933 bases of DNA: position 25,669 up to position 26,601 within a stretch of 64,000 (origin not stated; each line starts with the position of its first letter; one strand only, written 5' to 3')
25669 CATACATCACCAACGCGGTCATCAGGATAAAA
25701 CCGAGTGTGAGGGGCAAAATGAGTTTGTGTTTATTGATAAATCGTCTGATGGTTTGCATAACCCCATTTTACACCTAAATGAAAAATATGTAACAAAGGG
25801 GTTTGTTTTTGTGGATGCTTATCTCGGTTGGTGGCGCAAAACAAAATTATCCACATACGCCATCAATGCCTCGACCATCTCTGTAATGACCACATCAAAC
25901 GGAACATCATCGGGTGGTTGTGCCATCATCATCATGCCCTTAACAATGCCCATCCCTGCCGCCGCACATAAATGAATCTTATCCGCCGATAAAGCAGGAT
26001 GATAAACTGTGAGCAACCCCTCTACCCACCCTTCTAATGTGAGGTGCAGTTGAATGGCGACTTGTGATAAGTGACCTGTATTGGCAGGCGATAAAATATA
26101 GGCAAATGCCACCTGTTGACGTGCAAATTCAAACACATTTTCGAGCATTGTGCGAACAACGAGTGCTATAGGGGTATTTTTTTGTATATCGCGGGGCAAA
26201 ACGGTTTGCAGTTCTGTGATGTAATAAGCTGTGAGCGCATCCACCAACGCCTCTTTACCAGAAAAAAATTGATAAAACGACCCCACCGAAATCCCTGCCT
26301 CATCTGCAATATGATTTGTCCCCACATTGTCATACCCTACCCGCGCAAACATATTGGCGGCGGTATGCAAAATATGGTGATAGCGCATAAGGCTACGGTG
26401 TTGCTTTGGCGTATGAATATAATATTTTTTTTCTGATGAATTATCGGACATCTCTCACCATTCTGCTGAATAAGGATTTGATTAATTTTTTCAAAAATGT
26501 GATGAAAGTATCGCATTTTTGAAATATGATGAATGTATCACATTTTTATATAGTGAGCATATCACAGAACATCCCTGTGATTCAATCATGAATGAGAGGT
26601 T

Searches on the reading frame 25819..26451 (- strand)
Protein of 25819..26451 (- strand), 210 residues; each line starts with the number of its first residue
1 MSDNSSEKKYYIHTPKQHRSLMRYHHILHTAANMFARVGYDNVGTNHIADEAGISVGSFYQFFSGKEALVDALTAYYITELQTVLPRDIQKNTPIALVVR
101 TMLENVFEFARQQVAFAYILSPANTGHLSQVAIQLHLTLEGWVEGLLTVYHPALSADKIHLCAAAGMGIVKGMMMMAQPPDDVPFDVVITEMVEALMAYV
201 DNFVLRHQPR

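Call 35: search_protein_families(library=pfam, proteins=[window:25819-26451:-], max_evalue=1)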
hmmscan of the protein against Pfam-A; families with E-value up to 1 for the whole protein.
window:25819-26451:- (210 aa): 3 families
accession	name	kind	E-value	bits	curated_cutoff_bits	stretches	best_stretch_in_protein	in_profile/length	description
PF00440.29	TetR_N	-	1.6e-15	57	24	1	27-73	1-47/47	Bacterial regulatory proteins, tetR family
PF17918.6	TetR_C_15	-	0.0015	19.6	26.8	1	94-199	1-107/108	Tetracyclin repressor-like, C-terminal domain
PF12095.13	CRR7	-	0.12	13.2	25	1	67-113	27-72/84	Protein CHLORORESPIRATORY REDUCTION 7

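Call 68: search_protein_families(library=padloc, proteins=[window:25819-26451:-], max_evalue=0.00001)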
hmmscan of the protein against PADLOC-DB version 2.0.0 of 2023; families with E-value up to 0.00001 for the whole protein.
window:25819-26451:- (210 aa): 0 families
